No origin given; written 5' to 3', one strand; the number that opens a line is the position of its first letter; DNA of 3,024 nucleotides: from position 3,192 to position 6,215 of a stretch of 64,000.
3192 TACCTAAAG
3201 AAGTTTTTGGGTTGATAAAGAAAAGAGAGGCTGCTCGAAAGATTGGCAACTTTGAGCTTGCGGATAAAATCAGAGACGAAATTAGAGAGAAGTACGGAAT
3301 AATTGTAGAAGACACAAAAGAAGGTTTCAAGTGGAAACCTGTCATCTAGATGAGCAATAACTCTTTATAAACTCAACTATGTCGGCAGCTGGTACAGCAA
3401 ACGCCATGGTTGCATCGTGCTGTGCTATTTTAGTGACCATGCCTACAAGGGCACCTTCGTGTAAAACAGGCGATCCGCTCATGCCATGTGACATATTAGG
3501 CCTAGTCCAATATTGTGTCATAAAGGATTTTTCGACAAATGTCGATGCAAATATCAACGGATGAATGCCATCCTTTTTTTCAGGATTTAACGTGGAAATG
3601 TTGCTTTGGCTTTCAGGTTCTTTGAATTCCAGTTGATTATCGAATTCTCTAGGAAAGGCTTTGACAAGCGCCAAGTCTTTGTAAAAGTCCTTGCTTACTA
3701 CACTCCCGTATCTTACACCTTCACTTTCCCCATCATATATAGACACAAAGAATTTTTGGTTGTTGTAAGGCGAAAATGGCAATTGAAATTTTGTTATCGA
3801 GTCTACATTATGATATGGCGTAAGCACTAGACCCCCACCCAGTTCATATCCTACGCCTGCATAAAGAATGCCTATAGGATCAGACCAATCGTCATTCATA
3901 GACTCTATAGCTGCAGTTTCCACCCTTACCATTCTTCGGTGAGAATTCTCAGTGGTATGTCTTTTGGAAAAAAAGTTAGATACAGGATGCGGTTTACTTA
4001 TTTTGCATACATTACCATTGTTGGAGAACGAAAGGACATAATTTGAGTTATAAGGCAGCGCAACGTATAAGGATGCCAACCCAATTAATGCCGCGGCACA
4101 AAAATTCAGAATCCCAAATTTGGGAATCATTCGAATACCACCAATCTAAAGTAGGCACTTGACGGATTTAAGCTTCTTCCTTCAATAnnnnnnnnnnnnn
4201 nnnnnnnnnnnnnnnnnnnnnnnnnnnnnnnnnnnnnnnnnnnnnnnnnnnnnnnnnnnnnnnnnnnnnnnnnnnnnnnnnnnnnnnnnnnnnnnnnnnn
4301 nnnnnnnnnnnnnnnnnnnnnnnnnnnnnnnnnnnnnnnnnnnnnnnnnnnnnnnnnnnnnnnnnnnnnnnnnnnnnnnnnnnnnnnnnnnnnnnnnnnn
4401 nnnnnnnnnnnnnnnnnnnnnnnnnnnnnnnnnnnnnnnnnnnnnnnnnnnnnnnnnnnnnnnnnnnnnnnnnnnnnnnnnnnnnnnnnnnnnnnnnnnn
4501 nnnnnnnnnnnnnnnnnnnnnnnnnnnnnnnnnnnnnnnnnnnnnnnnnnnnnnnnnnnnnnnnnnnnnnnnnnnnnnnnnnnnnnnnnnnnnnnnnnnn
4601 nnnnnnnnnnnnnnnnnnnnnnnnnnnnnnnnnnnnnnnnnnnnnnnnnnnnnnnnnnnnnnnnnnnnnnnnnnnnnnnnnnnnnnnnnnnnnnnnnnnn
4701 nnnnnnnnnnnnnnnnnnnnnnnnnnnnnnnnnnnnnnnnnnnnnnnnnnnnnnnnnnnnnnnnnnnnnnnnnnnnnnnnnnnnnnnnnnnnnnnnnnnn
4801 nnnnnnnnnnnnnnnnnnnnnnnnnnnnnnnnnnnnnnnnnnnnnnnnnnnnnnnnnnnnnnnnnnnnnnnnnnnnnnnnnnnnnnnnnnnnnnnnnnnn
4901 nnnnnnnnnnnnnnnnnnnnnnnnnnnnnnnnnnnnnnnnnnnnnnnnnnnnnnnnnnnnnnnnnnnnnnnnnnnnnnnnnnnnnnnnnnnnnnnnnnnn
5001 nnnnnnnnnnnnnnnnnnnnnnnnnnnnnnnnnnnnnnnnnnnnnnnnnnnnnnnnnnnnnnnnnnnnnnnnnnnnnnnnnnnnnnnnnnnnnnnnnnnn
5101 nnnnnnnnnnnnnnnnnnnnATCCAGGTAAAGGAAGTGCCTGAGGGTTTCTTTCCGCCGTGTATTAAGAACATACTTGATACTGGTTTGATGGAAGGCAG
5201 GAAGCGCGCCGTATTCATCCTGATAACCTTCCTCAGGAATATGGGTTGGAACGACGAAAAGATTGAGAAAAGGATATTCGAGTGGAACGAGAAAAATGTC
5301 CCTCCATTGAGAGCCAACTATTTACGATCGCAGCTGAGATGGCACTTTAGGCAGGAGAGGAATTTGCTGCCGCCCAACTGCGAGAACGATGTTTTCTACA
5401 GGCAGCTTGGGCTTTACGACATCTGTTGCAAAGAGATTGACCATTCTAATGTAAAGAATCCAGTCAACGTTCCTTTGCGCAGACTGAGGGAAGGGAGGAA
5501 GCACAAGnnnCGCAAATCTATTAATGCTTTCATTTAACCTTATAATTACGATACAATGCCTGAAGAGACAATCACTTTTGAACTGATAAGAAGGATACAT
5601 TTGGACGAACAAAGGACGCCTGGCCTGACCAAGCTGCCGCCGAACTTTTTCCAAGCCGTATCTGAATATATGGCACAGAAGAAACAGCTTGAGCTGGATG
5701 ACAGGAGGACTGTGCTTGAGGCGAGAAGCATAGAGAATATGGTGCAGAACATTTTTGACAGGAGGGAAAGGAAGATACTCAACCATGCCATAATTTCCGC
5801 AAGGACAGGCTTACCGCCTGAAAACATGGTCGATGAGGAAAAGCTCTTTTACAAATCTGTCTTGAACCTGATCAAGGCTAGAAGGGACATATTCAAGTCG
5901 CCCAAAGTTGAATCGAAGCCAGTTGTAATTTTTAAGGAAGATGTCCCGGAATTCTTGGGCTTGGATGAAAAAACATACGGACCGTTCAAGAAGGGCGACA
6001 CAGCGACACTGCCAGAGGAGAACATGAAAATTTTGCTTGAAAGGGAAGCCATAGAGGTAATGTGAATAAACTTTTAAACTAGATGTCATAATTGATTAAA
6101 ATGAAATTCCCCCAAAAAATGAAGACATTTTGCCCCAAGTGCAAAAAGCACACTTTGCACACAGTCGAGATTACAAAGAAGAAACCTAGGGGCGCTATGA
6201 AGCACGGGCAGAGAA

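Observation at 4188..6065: PriS fused to a PriL-CTD-like Fe-S domain, followed by a GINS gene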

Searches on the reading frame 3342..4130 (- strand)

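Call 3: search_protein_families(library=pfam, proteins=[window:3342-4130:-], max_evalue=0.1)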
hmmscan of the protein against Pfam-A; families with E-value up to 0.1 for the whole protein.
window:3342-4130:- (262 aa): 2 families
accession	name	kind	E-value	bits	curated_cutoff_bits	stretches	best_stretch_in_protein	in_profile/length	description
PF05580.18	Peptidase_S55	-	4.4e-05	24.1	25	1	215-248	173-206/210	SpoIVB peptidase S55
PF13365.12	Trypsin_2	-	0.00034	21.8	27.6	1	99-231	10-144/144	Trypsin-like peptidase domain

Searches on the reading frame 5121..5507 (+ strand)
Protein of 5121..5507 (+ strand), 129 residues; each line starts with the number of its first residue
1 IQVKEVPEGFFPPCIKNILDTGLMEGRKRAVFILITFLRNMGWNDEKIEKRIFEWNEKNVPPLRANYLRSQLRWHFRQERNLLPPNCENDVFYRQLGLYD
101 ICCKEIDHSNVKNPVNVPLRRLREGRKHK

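Call 31: search_solved_structures(query=A2, max_evalue=10, show_alignments=3)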
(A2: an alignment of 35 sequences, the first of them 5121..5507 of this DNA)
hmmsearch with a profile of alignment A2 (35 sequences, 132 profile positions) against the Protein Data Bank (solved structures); distinct sequences matched with E-value up to 10: 1.
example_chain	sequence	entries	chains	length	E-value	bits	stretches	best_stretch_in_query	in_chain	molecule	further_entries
9f26_B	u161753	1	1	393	0.00057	22.8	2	7-35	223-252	DNA primase large subunit PriL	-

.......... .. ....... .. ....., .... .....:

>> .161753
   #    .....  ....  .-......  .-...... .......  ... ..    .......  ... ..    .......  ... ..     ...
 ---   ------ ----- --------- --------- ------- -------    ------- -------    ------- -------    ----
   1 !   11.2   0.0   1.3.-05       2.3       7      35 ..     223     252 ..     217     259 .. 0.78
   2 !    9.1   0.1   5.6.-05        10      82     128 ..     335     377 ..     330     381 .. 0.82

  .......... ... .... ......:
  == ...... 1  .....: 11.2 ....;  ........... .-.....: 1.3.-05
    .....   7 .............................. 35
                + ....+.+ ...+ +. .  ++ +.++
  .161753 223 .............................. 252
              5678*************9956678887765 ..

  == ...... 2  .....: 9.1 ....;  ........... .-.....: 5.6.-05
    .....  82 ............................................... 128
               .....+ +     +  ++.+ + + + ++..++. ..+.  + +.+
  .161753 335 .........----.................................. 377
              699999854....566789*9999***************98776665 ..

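Call 36: predict_structure(alignment_id=A2)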
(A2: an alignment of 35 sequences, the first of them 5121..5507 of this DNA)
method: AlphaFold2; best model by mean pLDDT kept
length: 129 residues; sequences in the alignment: 35
mean_pLDDT: 88.1   pTM: 0.82
mean pLDDT of the five models: 88.1, 86.2, 86.0, 85.0, 83.4
residues with pLDDT >= 90: 68; 70-90: 54; 50-70: 5; < 50: 2
segments of 3 or more residues with pLDDT < 50: none
pLDDT, mean of each block of 10 residues (from residue 1): 79 93 90 94 95 95 96 92 84 89 84 85 71
secondary structure, 60 per line:
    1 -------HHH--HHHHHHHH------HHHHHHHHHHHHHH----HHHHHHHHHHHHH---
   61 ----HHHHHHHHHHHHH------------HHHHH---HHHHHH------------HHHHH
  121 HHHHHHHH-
elements in order: H13-20 H27-40 H45-57 H65-77 H90-94 H98-103 H116-128

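Call 40: fold_search(model_id=the predicted structure, library=pdb)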
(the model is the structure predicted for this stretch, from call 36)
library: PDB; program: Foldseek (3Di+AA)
matches with E <= 10: 47; with E <= 0.001: 0
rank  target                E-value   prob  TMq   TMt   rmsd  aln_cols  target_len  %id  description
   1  4wyh                  9.7e-02  0.99  0.51  0.64   3.6        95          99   21  Crystal structure of PriX from the hyperthermophilic archaeon Sulfolobus solfataricus (released 2015-06-24)
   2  5of3_C                1.0e-01  0.99  0.53  0.62   4.6       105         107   20  Crystal structure of the heterotrimeric PriSLX primase from S. solfataricus. (released 2017-11-29)
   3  5of3_F                1.1e-01  0.97  0.48  0.60   3.8        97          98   20  Crystal structure of the heterotrimeric PriSLX primase from S. solfataricus. (released 2017-11-29)
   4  8fod_B                3.3e-01  0.80  0.56  0.20   6.9       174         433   18  Cryo-EM structure of S. cerevisiae DNA polymerase alpha-primase complex in Apo state conformation II (released 2023-05-31)
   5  3lgb_A                6.0e-01  0.47  0.39  0.29   5.4        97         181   20  Crystal Structure of the Fe-S Domain of the yeast DNA primase (released 2010-04-21)
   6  8foc_B                8.0e-01  0.51  0.54  0.19   7.7       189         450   15  Cryo-EM structure of S. cerevisiae DNA polymerase alpha-primase in Apo state conformation I (released 2023-05-31)
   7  5f0q_A                1.1e+00  0.23  0.36  0.27   4.6        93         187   16  Crystal structure of C-terminal domain of the human DNA primase large subunit with bound DNA template/RNA primer (released 2016-03-23)
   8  8fok_B                1.4e+00  0.30  0.41  0.14   5.1        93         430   20  Cryo-EM structure of S. cerevisiae DNA polymerase alpha-primase complex in the DNA elongation state (released 2023-05-31)
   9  8foj_B                1.6e+00  0.28  0.41  0.14   5.3        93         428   20  Cryo-EM structure of S. cerevisiae DNA polymerase alpha-primase complex in the post RNA handoff state (released 2023-05-31)
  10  8xkt                  2.4e+00  0.04  0.19  0.21  11.9        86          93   17  The structure of Spodoptera litura chemosensory protein (released 2025-01-01)
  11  3q36_B                2.6e+00  0.16  0.34  0.26   4.0        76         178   17  Crystal structure of the 4Fe-4S cluster domain of human DNA primase large subunit (released 2011-04-13)
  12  9k7t_B                3.7e+00  0.06  0.25  0.34  11.2        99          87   12  Crystal structure of designed zinc-induced homotetramer C4-Zn1-HEHE-1 (released 2025-10-29)
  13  2dnx_MODEL_1_A        3.9e+00  0.02  0.13  0.13  13.9       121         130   14  Solution structure of RSGI RUH-063, an N-terminal domain of Syntaxin 12 from human cDNA (released 2006-10-26)
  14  2nxp_H                4.9e+00  0.02  0.24  0.22   9.7       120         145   12  Structure of NTD2 domain of the human TAF5 subunit of TFIID (released 2007-01-09)
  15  5khu_Q                5.2e+00  0.07  0.25  0.17   6.0        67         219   24  Model of human Anaphase-promoting complex/Cyclosome (APC15 deletion mutant), in complex with the Mitotic checkpoint co (released 2016-09-07)
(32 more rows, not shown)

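Call 51: search_protein_representatives(alignment_id=A2)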
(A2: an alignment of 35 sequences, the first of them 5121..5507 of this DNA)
Query: 35 sequences, 132 profile positions. Proteins with E-value up to 0.001 (for the whole library): 485; up to 1e-10: 373; up to 1e-30: 152. The best 150 are listed.
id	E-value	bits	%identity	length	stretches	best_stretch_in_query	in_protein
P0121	3.1e-57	208.2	-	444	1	2-129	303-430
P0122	8.3e-53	193.9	-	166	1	3-126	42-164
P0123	6.6e-47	174.8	-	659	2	4-131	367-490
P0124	4.6e-45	168.8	-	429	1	3-128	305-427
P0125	1.6e-44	167.1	-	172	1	3-131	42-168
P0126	2.7e-44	166.3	-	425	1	2-129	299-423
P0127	1.4e-43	164.0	-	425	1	2-122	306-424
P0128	9.9e-43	161.3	-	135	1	4-126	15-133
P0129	4.9e-42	159.0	-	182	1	3-128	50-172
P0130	1.0e-41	158.0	-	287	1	4-128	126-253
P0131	5.1e-41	155.7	-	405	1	5-130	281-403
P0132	5.8e-41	155.6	-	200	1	4-127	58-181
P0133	8.4e-41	155.0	-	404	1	5-129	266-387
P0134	9.5e-41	154.9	-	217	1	3-129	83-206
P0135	1.0e-39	151.5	-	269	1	5-130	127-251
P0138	1.8e-38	147.5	-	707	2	7-129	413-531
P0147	1.2e-37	144.9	-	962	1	4-131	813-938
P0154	1.8e-36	141.0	-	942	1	3-128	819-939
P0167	9.2e-36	138.7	-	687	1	4-130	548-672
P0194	5.7e-34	132.9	-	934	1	6-131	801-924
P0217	5.4e-33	129.8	-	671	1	4-126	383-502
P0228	1.4e-32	128.4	-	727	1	5-130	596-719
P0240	4.6e-32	126.7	-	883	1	4-130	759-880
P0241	5.0e-32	126.6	-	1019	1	2-128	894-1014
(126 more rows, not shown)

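Call 57: search_protein_families(library=pfam, proteins=[P0241, P0147, P0154, P0194, P0240, P0228, P0138, P0123, P0167, P0217], max_evalue=0.001)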
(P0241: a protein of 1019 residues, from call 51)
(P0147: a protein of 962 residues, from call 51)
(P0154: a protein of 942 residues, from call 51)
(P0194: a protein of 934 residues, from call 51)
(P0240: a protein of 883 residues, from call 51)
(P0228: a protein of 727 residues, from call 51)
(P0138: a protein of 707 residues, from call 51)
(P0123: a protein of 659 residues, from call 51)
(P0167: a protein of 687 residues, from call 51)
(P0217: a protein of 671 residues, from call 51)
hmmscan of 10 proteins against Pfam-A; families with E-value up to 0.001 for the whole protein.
P0241 (1019 aa): 5 families
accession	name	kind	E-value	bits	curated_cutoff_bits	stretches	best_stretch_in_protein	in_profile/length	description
PF14890.11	Intein_splicing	-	2.2e-28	99.5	35.8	1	340-813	10-155/155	Intein splicing domain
PF14528.11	LAGLIDADG_3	-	9.1e-14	51.9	22.5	2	534-589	3-62/82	LAGLIDADG-like domain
PF04104.19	DNA_primase_lrg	-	7e-07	29.3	22.4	1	875-980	83-191/266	Eukaryotic and archaeal DNA primase, large subunit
PF01896.25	DNA_primase_S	-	1.1e-05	26.3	26.8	1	107-204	19-104/163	DNA primase small subunit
PF21686.3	LigD_Prim-Pol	-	0.0001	22.4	27.4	1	99-149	102-156/254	LigD, primase-polymerase domain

P0147 (962 aa): 4 families
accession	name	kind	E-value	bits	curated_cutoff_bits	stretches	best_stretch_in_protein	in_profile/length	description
PF14890.11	Intein_splicing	-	1.7e-17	64.1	35.8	1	132-599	23-155/155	Intein splicing domain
PF14528.11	LAGLIDADG_3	-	1.2e-06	29.1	22.5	1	410-481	4-78/82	LAGLIDADG-like domain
PF04104.19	DNA_primase_lrg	-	1.4e-05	25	22.4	1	799-899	87-191/266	Eukaryotic and archaeal DNA primase, large subunit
PF01896.25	DNA_primase_S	-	0.00029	21.7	26.8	0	616-748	33-162/163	DNA primase small subunit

P0154 (942 aa): 5 families
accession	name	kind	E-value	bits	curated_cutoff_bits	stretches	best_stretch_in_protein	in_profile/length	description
PF14890.11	Intein_splicing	-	1e-21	77.8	35.8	1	232-746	5-155/155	Intein splicing domain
PF14528.11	LAGLIDADG_3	-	8.8e-09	35.9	22.5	1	455-513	4-59/82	LAGLIDADG-like domain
PF01896.25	DNA_primase_S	-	2.6e-07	31.6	26.8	1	94-223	1-152/163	DNA primase small subunit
PF21686.3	LigD_Prim-Pol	-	9.5e-07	29.1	27.4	1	75-140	86-153/254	LigD, primase-polymerase domain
PF04104.19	DNA_primase_lrg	-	0.00029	20.7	22.4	1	792-877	71-161/266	Eukaryotic and archaeal DNA primase, large subunit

P0194 (934 aa): 3 families
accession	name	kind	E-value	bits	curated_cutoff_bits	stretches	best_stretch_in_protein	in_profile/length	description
PF14890.11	Intein_splicing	-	2.8e-17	63.4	35.8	1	147-614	14-155/155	Intein splicing domain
PF14528.11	LAGLIDADG_3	-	1.4e-05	25.7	22.5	0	262-312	3-52/82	LAGLIDADG-like domain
PF01896.25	DNA_primase_S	-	2.4e-05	25.2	26.8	1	610-728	44-162/163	DNA primase small subunit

P0240 (883 aa): 3 families
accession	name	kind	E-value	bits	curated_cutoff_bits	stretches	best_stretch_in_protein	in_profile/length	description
PF14890.11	Intein_splicing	-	6.1e-11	42.8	35.8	1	148-569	12-155/155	Intein splicing domain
PF04104.19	DNA_primase_lrg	-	2.1e-07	31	22.4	1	743-830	86-175/266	Eukaryotic and archaeal DNA primase, large subunit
PF14528.11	LAGLIDADG_3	-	3.3e-05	24.5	22.5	0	268-342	5-82/82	LAGLIDADG-like domain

P0228 (727 aa): 4 families
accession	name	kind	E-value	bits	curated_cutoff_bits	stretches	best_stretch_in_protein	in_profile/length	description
PF01896.25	DNA_primase_S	-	1.8e-09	38.6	26.8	1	382-528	15-162/163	DNA primase small subunit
PF14528.11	LAGLIDADG_3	-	4e-09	37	22.5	1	188-262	3-80/82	LAGLIDADG-like domain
PF14890.11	Intein_splicing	-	1.7e-08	34.9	35.8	1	205-379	95-155/155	Intein splicing domain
PF04104.19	DNA_primase_lrg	-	2e-07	31.1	22.4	1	543-681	47-191/266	Eukaryotic and archaeal DNA primase, large subunit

P0138 (707 aa): 1 family
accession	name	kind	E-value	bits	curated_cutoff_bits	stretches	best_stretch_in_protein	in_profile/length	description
PF01896.25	DNA_primase_S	-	2.5e-07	31.6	26.8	1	129-299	27-161/163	DNA primase small subunit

P0123 (659 aa): 2 families
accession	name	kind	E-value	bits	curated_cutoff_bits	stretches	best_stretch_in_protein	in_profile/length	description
PF08708.16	PriCT_1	-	1.8e-07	31.1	21.1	0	526-571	10-55/67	Primase C terminal 1 (PriCT-1)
PF01896.25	DNA_primase_S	-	4e-06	27.7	26.8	1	113-253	25-161/163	DNA primase small subunit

P0167 (687 aa): 2 families
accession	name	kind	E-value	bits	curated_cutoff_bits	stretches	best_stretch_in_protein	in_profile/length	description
PF01896.25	DNA_primase_S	-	5e-07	30.7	26.8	1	361-478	46-163/163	DNA primase small subunit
PF14890.11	Intein_splicing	-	9.7e-06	25.9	35.8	1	5-363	72-155/155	Intein splicing domain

P0217 (671 aa): 3 families
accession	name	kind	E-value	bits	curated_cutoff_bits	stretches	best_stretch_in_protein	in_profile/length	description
PF04104.19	DNA_primase_lrg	-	5.8e-08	32.8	22.4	1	360-485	86-206/266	Eukaryotic and archaeal DNA primase, large subunit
PF01896.25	DNA_primase_S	-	1.8e-06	28.9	26.8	1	98-319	8-162/163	DNA primase small subunit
PF21686.3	LigD_Prim-Pol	-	8.4e-05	22.7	27.4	1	73-140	84-153/254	LigD, primase-polymerase domain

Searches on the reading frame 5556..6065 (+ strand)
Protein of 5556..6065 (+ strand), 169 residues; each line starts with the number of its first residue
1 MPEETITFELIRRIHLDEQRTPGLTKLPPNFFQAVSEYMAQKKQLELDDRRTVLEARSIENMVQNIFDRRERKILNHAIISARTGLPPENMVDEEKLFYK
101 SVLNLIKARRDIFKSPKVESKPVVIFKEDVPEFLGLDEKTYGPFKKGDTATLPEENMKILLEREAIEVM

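Call 3: search_protein_families(library=pfam, proteins=[window:5556-6065:+], max_evalue=0.1)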
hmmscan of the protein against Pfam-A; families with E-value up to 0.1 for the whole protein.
window:5556-6065:+ (169 aa): 2 families
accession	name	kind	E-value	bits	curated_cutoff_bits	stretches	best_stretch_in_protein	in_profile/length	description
PF22090.1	Gins51_C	-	4.2e-15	55.7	27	1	123-165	2-44/48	Gins51, C-terminal domain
PF05916.17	Sld5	-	1.2e-05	25.9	22.3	1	9-107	5-95/102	GINS complex protein helical bundle domain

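Call 4: search_protein_families(library=ncbifam, proteins=[window:5556-6065:+], max_evalue=0.1)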
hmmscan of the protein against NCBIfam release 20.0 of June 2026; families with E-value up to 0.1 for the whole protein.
window:5556-6065:+ (169 aa): 1 family
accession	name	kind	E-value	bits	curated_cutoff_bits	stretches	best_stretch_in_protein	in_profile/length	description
NF053565.1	Gins23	equivalog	9.9e-12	45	120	1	4-108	46-152/159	DNA replication protein Gins23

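Call 48: search_solved_structures(query=window:5556-6062:+, max_evalue=1, show_alignments=1)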
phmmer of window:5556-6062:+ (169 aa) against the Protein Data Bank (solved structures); distinct sequences matched with E-value up to 1: 5.
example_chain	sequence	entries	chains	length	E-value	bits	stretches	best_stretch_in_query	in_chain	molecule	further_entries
8ouw_B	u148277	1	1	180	1.2e-05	28.4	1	9-94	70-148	Probable DNA replication complex GINS protein PSF2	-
3anw_A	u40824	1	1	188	1.7e-05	28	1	114-166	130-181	Putative uncharacterized protein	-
5ghr_B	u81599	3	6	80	2.3e-05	27.5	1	120-166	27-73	Putative uncharacterized protein | Gins51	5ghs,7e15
8cok_A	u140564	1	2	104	0.19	14.8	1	36-102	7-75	Inhibitor of growth protein 3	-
5hcf_A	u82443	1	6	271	0.69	12.9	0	83-152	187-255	Calreticulin, putative,Calreticulin, putative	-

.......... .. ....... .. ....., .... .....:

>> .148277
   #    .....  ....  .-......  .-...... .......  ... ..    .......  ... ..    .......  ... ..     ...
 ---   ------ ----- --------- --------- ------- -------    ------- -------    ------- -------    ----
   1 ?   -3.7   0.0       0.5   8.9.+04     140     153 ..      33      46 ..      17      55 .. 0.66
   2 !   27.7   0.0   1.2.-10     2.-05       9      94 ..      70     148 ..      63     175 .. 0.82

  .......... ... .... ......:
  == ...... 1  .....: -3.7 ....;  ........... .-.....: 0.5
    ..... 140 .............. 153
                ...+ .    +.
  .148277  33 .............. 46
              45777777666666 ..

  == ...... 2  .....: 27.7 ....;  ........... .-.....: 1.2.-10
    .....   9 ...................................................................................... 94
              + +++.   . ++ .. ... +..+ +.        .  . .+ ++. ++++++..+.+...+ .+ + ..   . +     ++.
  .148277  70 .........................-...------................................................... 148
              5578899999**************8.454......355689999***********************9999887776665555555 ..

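Call 56: list_cluster_members(proteins=[P0001, window:5556-6062:+])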
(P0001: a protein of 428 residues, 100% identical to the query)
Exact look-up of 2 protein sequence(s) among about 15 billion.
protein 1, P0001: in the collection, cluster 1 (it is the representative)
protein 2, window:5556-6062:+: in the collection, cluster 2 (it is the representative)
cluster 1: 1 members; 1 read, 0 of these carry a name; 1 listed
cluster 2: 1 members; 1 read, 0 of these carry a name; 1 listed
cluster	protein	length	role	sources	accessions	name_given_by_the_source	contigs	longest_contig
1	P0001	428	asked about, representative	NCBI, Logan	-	-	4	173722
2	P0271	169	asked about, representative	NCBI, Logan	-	-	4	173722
